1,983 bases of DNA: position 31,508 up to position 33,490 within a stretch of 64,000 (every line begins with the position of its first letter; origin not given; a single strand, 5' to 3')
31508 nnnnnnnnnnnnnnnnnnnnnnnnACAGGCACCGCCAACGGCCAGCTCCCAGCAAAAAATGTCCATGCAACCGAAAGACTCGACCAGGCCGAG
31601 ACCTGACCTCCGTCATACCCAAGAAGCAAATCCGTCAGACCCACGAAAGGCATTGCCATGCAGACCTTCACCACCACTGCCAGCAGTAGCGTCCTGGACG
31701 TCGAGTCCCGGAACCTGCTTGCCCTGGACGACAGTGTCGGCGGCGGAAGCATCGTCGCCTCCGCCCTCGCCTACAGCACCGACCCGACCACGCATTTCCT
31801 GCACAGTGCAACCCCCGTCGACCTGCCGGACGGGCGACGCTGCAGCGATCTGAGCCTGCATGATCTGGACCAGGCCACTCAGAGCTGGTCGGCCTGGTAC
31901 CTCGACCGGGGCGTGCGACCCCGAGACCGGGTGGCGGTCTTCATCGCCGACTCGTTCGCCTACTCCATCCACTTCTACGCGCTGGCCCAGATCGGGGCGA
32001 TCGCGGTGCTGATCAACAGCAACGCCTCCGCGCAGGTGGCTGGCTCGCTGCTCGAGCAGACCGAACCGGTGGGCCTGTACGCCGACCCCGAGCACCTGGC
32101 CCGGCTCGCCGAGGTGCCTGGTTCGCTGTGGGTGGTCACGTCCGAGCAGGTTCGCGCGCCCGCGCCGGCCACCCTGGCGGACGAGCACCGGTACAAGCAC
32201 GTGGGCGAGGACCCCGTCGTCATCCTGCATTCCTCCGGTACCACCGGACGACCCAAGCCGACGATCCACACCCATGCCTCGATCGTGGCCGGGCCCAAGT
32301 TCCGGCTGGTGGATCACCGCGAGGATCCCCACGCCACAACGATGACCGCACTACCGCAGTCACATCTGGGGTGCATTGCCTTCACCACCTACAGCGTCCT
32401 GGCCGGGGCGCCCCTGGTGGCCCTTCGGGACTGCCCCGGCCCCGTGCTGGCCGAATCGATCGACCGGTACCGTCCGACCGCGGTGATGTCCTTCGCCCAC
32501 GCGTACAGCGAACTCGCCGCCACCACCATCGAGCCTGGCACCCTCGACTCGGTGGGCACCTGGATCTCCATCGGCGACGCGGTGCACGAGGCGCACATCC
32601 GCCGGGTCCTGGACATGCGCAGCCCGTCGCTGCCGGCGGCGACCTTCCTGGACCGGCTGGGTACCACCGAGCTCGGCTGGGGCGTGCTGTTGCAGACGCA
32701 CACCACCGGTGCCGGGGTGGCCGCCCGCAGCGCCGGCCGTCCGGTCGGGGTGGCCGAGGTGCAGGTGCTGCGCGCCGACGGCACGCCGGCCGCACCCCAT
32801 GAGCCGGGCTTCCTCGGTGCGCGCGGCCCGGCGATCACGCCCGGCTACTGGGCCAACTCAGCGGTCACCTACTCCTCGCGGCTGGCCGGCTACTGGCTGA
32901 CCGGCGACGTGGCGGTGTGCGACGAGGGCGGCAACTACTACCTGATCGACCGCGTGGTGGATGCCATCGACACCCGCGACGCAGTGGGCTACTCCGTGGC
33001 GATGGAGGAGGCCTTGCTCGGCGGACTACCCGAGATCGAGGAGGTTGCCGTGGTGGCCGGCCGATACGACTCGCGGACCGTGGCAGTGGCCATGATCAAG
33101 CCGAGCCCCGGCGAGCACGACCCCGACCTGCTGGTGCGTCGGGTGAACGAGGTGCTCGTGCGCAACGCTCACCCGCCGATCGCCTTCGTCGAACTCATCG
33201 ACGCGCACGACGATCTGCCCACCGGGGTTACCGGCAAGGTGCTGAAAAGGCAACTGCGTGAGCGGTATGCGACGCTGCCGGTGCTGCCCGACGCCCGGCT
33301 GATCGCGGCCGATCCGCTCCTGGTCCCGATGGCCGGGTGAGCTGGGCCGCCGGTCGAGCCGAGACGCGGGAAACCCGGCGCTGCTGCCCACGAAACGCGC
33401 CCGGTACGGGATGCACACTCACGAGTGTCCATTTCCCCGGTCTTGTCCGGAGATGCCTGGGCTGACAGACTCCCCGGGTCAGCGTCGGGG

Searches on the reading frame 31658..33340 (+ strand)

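Call 5: search_protein_families(library=pfam, proteins=[window:31658-33340:+], max_evalue=0.01)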
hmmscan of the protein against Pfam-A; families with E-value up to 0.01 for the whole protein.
window:31658-33340:+ (560 aa): 2 families
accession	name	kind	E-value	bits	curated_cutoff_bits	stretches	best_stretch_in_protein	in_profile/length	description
PF00501.34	AMP-binding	-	5.8e-39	134.4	29.9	1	64-398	21-384/384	AMP-binding enzyme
PF13193.12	AMP-binding_C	-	0.0015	19.9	24.5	1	451-527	3-76/76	AMP-binding enzyme C-terminal domain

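Call 6: search_protein_families(library=ncbifam, proteins=[window:31658-33340:+], max_evalue=0.01)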
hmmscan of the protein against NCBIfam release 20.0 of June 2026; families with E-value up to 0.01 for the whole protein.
window:31658-33340:+ (560 aa): 87 families (the best 25 are shown)
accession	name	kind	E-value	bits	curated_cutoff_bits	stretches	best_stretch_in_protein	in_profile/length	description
NF058622.1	AmAvDiazAvaA6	equivalog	1.4e-102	343.9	975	1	15-537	4-547/548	3-aminoavenalumate diazotase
NF004837.0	PRK06187.1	subfamily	7.1e-47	159.8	476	1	65-538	34-523/531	long-chain-fatty-acid--CoA ligase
NF006182.0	PRK08316.1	subfamily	7e-42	143.6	663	1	65-539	37-519/523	fatty acyl-CoA synthetase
NF052269.1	Staph_lig_FadD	equivalog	8.9e-34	116.7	650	1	64-468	27-427/499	long-chain-fatty-acid--CoA ligase FadD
NF004797.0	PRK06145.1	equivalog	3.6e-31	108.1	850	1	63-538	26-496/499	acyl-CoA synthetase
NF052580.1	Str24CoAsynCasG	equivalog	5e-28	97.7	750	2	83-216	85-220/548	steroid-24-oyl-CoA synthetase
TIGR01733.1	AA-adenyl-dom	subfamily_domain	2.5e-27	95.7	317.4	1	69-432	4-377/409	amino acid adenylation domain-containing protein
NF005307.0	PRK06839.1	equivalog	1.1e-26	93.5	748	1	77-535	40-491/496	o-succinylbenzoate--CoA ligase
NF006572.0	PRK09088.1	equivalog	1.8e-26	92.9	696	2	354-538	308-488/491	acyl-CoA synthetase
NF005702.0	PRK07514.1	subfamily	2e-26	92.4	558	1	63-539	28-502/506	malonyl-CoA synthase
TIGR03098.1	ligase_PEP_1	hypoth_equivalog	7.2e-26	90.7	592.35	1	64-534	25-515/517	acyl-CoA ligase (AMP-forming), exosortase A system-associated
NF004114.0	PRK05605.1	equivalog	9.1e-26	90.3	766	1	175-536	212-568/575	long-chain-fatty-acid--CoA ligase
TIGR02262.1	benz_CoA_lig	subfamily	1.6e-25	89.8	375.25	1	63-535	29-507/508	benzoate-CoA ligase family protein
NF004822.0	PRK06178.1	equivalog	9.8e-25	87.1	782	3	360-537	394-567/571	acyl-CoA synthetase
NF006181.0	PRK08314.1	subfamily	4.2e-24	84.7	705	2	181-536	201-553/563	long-chain-fatty-acid--CoA ligase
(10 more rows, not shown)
